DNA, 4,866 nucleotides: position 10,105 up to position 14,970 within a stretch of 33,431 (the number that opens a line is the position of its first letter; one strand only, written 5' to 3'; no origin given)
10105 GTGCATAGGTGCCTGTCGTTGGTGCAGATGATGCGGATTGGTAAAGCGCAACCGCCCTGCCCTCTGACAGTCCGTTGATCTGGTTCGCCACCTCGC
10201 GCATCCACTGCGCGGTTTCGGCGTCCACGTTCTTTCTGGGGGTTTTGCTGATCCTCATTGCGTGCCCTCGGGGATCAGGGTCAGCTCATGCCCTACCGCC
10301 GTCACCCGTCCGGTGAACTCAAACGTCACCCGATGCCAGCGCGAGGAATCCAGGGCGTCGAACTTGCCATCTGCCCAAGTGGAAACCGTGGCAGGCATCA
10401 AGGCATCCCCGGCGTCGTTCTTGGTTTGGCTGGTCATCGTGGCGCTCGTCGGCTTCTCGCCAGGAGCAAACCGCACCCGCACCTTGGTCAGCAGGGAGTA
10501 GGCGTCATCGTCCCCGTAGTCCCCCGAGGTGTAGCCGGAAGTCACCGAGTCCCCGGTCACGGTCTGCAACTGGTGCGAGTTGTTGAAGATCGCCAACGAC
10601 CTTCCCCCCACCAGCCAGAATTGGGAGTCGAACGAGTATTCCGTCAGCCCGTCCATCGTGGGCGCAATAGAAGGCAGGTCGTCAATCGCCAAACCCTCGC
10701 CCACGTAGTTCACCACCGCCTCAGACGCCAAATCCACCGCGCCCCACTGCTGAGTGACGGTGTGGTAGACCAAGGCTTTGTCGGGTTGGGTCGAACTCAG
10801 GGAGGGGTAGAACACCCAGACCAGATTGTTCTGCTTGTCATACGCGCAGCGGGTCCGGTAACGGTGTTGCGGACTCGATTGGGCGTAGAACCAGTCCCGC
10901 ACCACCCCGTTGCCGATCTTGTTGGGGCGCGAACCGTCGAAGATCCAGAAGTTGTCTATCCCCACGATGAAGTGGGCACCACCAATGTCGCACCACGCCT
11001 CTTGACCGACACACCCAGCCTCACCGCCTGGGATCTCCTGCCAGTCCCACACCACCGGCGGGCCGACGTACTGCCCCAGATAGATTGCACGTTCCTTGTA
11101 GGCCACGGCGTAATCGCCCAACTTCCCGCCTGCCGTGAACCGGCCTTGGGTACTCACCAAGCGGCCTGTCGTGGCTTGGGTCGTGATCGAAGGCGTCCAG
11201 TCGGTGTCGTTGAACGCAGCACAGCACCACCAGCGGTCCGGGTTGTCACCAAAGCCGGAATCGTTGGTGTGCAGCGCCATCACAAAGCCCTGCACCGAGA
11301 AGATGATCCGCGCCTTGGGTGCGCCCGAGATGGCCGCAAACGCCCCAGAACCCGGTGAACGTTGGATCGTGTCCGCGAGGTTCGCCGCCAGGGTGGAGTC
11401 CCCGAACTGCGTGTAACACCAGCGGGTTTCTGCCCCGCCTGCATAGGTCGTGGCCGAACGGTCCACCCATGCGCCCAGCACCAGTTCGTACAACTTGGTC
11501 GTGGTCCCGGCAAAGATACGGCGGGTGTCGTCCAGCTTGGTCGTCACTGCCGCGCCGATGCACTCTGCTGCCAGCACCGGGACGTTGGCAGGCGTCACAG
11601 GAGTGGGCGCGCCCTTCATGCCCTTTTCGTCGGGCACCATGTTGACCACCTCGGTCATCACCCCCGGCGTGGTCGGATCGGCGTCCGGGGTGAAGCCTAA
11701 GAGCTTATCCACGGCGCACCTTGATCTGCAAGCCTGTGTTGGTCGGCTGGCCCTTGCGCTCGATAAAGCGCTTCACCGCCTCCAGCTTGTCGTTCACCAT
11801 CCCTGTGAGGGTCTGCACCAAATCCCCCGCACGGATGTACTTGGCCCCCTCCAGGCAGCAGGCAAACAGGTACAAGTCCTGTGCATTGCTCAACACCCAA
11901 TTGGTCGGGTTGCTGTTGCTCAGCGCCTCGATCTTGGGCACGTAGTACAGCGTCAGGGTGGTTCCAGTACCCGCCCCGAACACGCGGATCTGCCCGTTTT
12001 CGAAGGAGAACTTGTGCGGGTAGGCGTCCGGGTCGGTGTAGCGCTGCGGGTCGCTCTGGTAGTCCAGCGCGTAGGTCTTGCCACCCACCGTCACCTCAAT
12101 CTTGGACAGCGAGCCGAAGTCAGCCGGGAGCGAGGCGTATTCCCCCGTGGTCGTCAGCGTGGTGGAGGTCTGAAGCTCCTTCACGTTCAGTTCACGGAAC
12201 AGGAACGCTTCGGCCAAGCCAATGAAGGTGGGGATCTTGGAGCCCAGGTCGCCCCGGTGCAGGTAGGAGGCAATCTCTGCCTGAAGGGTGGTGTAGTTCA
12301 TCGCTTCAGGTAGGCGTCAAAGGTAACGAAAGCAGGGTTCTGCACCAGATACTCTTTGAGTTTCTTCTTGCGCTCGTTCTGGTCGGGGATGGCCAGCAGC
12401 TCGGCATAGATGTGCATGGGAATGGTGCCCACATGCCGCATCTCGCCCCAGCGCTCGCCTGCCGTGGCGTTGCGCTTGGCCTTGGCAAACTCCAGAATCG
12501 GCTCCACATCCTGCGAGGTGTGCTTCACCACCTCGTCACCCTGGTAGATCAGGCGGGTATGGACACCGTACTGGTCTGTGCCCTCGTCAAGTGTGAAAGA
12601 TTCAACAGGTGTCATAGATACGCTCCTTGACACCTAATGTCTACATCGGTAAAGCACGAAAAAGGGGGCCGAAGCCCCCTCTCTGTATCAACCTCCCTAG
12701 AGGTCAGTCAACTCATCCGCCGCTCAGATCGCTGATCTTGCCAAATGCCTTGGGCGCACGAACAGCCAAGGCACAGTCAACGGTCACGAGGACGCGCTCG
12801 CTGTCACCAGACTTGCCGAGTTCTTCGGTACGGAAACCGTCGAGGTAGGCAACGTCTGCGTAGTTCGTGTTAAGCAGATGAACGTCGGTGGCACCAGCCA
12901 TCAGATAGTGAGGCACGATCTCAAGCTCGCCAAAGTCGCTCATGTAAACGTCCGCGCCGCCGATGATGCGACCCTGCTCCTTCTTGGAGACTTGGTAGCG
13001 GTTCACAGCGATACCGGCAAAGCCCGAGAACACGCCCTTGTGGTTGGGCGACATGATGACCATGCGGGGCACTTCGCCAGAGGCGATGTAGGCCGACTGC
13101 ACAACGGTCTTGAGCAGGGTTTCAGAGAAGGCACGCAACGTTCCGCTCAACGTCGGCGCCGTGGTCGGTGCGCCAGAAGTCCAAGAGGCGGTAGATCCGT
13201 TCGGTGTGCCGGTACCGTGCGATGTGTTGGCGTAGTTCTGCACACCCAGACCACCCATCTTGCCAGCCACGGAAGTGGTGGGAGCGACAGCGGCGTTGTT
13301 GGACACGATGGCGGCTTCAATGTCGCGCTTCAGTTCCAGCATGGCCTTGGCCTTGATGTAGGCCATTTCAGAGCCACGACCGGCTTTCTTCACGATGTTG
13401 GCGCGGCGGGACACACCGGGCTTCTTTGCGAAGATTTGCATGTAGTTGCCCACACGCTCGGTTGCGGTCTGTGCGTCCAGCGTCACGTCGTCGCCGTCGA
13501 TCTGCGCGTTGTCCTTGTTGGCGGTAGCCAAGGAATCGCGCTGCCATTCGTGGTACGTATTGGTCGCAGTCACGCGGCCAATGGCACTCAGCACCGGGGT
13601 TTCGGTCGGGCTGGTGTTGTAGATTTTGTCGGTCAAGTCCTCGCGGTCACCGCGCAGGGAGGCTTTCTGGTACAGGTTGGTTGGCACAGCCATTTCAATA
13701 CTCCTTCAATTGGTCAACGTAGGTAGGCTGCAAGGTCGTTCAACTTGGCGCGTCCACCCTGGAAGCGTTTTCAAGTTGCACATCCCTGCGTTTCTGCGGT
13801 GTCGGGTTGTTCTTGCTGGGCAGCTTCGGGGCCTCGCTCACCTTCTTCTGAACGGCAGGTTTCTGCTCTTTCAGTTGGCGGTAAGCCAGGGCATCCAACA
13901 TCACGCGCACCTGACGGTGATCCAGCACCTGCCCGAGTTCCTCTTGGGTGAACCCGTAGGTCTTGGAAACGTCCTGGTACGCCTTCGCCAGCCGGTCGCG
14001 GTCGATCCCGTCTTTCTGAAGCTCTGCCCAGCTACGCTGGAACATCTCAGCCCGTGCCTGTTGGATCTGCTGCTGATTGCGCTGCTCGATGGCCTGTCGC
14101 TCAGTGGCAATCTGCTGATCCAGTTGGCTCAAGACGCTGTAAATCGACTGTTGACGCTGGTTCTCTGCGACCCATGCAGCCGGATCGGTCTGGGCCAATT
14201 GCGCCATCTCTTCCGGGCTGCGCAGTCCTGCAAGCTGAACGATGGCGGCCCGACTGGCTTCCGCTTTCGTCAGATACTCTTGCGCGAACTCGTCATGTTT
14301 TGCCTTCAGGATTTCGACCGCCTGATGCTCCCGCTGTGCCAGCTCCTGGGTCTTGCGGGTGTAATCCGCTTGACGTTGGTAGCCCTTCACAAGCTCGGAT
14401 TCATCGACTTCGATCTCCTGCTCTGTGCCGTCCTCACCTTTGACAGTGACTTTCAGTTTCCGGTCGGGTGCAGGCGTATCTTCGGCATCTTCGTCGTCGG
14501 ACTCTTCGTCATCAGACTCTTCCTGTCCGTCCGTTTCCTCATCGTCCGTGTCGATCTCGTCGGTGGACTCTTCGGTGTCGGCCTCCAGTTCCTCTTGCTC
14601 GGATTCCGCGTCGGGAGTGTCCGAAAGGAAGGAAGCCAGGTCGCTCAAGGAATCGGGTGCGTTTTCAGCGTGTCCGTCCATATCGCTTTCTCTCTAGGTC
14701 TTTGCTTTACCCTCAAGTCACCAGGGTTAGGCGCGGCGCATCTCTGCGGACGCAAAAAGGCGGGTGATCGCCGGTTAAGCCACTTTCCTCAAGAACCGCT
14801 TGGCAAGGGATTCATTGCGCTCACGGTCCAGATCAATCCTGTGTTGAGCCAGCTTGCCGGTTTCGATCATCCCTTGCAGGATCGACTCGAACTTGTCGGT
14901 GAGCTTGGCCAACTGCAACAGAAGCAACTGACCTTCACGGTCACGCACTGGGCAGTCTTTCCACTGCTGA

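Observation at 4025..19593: Oriented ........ motif recurs in the intergenic gaps of the late (packaging and morphogenesis) region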

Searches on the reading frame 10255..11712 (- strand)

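Call 13: search_protein_families(library=phrogs, max_evalue=0.001, proteins=[window:10255-11712:-])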
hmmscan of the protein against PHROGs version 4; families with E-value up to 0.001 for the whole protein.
window:10255-11712:- (485 aa): 1 family
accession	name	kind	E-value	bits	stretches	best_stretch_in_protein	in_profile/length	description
phrog_3287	-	head and packaging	5.9e-53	181.5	1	48-482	56-521/524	virion structural protein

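Call 54: search_protein_families(library=pfam, max_evalue=0.001, proteins=[window:10255-11712:-])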
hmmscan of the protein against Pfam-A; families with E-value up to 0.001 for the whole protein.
window:10255-11712:- (485 aa): 0 families

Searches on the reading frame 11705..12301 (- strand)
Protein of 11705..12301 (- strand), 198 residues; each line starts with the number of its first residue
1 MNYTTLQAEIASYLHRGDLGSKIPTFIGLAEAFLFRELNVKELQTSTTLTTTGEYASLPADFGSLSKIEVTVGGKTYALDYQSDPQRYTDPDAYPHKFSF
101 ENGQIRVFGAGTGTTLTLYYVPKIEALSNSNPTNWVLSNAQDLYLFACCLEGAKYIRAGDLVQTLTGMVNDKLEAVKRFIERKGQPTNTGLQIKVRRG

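Call 13: search_protein_families(library=phrogs, max_evalue=0.001, proteins=[window:11705-12301:-])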
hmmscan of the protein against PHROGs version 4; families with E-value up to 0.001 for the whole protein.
window:11705-12301:- (198 aa): 1 family
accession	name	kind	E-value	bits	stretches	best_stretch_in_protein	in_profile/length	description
phrog_2941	-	head and packaging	7.3e-30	105.2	1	1-177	4-188/208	virion structural protein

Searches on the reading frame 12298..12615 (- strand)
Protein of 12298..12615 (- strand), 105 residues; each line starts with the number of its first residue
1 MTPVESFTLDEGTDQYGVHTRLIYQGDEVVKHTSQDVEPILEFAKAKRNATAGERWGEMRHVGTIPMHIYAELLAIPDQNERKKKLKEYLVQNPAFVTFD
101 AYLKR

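Call 13: search_protein_families(library=phrogs, max_evalue=0.001, proteins=[window:12298-12615:-])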
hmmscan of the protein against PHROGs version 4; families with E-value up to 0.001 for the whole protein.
window:12298-12615:- (105 aa): 1 family
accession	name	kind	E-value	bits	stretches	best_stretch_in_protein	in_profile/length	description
phrog_3982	-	unknown function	8e-07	30.2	1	15-81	16-84/112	-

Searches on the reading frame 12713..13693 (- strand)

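Call 13: search_protein_families(library=phrogs, max_evalue=0.001, proteins=[window:12713-13693:-])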
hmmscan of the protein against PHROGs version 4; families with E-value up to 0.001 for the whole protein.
window:12713-13693:- (326 aa): 1 family
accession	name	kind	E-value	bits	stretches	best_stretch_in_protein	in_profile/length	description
phrog_1328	-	head and packaging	4.3e-83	281.4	1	1-325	3-308/583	major head protein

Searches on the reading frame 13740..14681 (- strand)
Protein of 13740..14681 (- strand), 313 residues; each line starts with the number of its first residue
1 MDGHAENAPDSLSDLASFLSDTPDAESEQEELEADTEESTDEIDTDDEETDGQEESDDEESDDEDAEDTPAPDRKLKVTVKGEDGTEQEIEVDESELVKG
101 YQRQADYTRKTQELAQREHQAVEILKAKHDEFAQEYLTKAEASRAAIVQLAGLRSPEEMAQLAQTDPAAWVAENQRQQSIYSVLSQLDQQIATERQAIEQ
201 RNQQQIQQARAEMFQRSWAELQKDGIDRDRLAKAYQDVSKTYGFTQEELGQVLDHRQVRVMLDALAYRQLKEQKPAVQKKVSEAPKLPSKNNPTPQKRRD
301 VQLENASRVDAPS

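Call 13: search_protein_families(library=phrogs, max_evalue=0.001, proteins=[window:13740-14681:-])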
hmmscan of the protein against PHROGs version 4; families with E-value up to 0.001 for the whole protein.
window:13740-14681:- (313 aa): 2 families
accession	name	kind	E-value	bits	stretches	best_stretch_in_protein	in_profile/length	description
phrog_3927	-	head and packaging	9.9e-36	124.9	1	13-301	28-315/342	head scaffolding protein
phrog_9013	-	head and packaging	0.00085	19.8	0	8-302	64-339/365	head scaffolding protein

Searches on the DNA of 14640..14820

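Call 95: search_rna_families(source=window, start=14640, end=14820, threshold=evalue, max_evalue=1)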
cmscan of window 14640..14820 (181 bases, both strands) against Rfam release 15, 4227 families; matches with E-value up to 1: 0.
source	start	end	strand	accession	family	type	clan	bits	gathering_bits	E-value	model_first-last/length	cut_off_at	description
